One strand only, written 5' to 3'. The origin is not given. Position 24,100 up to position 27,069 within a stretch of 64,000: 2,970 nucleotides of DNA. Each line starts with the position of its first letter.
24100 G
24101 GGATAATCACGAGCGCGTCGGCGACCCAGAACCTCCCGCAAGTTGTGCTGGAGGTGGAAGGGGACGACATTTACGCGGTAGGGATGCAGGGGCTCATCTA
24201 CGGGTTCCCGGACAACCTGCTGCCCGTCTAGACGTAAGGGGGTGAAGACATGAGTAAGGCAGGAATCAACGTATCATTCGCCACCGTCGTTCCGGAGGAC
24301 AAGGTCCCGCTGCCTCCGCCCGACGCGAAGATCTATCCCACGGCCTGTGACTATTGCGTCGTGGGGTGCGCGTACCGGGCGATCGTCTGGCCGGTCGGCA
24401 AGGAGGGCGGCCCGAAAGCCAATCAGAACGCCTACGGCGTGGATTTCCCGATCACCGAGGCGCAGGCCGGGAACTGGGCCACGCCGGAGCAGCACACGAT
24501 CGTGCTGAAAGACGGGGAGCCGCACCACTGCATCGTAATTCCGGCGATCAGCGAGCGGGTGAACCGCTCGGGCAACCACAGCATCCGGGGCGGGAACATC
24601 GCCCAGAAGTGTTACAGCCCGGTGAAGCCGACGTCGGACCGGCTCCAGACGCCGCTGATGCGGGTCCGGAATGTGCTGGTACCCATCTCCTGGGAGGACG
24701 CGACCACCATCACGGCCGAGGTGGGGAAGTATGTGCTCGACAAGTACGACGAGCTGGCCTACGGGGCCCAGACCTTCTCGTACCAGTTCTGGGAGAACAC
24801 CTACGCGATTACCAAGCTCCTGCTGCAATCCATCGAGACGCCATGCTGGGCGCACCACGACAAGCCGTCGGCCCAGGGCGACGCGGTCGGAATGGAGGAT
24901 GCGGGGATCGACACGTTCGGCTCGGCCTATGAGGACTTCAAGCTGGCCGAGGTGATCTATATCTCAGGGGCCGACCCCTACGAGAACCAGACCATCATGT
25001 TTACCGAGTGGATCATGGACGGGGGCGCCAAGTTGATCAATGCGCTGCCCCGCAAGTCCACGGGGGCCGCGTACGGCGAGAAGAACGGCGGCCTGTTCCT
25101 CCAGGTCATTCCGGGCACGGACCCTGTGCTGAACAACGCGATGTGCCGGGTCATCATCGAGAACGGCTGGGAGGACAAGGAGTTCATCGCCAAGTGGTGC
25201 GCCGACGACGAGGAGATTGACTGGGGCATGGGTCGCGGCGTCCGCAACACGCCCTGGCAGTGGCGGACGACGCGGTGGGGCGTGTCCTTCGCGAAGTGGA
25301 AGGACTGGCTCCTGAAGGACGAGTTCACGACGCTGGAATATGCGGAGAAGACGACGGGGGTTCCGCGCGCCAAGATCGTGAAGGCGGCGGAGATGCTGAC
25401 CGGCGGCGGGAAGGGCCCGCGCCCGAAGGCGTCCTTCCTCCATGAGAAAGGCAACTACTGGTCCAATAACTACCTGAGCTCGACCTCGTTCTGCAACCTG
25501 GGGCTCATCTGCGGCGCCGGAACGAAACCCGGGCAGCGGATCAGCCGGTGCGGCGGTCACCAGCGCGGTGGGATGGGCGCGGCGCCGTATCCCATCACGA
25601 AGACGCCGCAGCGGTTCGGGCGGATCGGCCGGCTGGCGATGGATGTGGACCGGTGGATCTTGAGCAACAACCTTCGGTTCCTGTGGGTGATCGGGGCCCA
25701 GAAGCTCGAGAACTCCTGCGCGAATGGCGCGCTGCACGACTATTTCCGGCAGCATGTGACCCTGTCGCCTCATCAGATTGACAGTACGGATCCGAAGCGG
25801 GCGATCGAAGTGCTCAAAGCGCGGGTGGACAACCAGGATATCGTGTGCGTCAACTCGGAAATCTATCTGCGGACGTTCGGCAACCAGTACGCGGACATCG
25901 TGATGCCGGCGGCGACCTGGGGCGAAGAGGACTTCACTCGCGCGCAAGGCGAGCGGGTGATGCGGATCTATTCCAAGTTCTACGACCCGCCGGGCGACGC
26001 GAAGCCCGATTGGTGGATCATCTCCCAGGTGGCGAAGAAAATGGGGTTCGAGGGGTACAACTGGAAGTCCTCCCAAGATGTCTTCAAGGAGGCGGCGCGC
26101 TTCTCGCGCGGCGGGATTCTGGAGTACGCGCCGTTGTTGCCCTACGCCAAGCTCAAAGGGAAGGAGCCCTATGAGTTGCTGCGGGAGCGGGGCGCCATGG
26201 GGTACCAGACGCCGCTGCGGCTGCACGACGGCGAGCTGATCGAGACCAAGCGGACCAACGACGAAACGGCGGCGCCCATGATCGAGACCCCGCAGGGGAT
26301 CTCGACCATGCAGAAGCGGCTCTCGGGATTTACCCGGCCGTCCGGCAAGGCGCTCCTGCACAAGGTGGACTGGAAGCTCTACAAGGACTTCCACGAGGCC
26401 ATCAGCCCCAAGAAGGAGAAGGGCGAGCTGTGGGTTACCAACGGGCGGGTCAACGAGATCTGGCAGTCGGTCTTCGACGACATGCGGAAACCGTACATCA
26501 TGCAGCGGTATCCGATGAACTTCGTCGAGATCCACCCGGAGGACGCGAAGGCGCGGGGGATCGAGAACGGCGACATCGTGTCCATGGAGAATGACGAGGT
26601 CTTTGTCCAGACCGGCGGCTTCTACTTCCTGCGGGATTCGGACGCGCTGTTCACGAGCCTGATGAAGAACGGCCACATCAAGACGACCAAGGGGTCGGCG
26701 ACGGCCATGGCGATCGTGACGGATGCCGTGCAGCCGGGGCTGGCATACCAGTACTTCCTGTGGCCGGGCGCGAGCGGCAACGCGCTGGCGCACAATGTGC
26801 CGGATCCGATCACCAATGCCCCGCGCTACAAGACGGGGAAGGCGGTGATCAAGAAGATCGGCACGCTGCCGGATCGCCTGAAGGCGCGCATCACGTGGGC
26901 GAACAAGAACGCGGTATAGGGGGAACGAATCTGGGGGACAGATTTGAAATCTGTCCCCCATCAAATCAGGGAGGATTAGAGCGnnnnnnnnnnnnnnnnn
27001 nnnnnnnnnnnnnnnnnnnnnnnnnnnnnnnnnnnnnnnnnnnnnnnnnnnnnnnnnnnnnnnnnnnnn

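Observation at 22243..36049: One promoter-to-end array couples a periplasmic Mo enzyme directly to a terminal oxidase with no quinone-reactive module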

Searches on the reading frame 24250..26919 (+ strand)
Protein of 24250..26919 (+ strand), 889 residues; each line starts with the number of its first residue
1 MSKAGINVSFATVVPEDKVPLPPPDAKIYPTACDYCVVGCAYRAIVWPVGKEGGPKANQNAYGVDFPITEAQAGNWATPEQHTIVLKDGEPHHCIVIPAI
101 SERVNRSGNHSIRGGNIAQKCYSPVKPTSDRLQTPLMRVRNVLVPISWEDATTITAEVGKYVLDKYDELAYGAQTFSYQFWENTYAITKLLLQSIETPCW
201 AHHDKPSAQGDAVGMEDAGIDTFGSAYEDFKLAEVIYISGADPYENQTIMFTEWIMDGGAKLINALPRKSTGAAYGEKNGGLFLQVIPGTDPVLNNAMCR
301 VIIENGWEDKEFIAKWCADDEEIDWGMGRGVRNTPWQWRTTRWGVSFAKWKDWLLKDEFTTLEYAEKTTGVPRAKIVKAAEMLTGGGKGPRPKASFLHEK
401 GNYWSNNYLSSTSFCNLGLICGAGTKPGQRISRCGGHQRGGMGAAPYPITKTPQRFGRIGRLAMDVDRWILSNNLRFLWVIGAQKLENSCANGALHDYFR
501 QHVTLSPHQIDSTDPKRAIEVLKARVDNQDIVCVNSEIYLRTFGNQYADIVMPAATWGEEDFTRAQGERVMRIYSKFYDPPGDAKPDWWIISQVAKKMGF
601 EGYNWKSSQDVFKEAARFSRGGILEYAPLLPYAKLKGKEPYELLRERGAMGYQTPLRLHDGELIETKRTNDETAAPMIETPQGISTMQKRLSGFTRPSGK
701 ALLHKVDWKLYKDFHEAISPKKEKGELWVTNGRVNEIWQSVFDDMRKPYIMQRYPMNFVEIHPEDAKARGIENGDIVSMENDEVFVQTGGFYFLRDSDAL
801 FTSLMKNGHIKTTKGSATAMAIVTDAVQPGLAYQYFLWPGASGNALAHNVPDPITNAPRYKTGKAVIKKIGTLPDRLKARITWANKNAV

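Call 4: search_protein_families(library=pfam, proteins=[window:24250-26919:+], max_evalue=0.01)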
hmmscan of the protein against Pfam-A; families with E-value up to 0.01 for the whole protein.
window:24250-26919:+ (889 aa): 3 families
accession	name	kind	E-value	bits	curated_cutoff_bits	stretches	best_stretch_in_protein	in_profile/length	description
PF18465.7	Rieske_3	-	2.5e-30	105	25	1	33-128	1-96/96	Rieske 3Fe-4S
PF00384.28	Molybdopterin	-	8.2e-26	91.3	24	1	131-597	1-353/353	Molybdopterin oxidoreductase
PF01568.27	Molydop_binding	-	3.4e-20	72.6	26.8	2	727-782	1-55/110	Molydopterin dinucleotide binding domain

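Call 6: search_solved_structures(query=window:24250-26919:+, max_evalue=0.00001, show_alignments=1)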
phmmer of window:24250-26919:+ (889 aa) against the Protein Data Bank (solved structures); distinct sequences matched with E-value up to 0.00001: 31.
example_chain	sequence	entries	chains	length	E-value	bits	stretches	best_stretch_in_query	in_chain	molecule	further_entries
4aay_A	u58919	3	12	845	2e-72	247.7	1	17-787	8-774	AROA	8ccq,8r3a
5nqd_A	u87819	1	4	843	2.2e-72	247.6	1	17-787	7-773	AroA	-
8ed4_A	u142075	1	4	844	2.2e-72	247.5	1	17-787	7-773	AroA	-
8rtm_A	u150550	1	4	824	9.3e-68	232.2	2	15-314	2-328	Arsenite oxidase subunit AioA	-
1g8k_A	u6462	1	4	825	1.2e-67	231.8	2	15-314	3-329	ARSENITE OXIDASE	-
1g8j_A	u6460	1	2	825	1.7e-67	231.4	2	15-314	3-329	ARSENITE OXIDASE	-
8cff_A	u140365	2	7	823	2.4e-67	230.9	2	15-314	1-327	Arsenite oxidase subunit AioA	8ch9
8ch9_G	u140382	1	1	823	4.1e-67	230.1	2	15-255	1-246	Arsenite oxidase subunit AioA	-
8rtl_E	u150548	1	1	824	8.8e-67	229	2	16-314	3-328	Arsenite oxidase subunit AioA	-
8rtl_G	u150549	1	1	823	1e-66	228.8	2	16-314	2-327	Arsenite oxidase subunit AioA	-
8cgs_A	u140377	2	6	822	1e-66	228.8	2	17-314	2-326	Arsenite oxidase subunit AioA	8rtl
9t1s_L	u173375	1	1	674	4.6e-32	114.1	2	530-619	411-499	formate dehydrogenase (coenzyme F420)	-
7qv7_S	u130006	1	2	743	1.4e-31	112.5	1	359-618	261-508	Hydrogen dependent carbon dioxide reductase subunit FdhF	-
7bkb_D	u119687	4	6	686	1.9e-27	98.9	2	522-614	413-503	Formate dehydrogenase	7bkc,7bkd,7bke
8rqz_C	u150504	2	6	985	2.3e-23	85.3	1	360-620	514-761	Probable oxidoreductase YjgC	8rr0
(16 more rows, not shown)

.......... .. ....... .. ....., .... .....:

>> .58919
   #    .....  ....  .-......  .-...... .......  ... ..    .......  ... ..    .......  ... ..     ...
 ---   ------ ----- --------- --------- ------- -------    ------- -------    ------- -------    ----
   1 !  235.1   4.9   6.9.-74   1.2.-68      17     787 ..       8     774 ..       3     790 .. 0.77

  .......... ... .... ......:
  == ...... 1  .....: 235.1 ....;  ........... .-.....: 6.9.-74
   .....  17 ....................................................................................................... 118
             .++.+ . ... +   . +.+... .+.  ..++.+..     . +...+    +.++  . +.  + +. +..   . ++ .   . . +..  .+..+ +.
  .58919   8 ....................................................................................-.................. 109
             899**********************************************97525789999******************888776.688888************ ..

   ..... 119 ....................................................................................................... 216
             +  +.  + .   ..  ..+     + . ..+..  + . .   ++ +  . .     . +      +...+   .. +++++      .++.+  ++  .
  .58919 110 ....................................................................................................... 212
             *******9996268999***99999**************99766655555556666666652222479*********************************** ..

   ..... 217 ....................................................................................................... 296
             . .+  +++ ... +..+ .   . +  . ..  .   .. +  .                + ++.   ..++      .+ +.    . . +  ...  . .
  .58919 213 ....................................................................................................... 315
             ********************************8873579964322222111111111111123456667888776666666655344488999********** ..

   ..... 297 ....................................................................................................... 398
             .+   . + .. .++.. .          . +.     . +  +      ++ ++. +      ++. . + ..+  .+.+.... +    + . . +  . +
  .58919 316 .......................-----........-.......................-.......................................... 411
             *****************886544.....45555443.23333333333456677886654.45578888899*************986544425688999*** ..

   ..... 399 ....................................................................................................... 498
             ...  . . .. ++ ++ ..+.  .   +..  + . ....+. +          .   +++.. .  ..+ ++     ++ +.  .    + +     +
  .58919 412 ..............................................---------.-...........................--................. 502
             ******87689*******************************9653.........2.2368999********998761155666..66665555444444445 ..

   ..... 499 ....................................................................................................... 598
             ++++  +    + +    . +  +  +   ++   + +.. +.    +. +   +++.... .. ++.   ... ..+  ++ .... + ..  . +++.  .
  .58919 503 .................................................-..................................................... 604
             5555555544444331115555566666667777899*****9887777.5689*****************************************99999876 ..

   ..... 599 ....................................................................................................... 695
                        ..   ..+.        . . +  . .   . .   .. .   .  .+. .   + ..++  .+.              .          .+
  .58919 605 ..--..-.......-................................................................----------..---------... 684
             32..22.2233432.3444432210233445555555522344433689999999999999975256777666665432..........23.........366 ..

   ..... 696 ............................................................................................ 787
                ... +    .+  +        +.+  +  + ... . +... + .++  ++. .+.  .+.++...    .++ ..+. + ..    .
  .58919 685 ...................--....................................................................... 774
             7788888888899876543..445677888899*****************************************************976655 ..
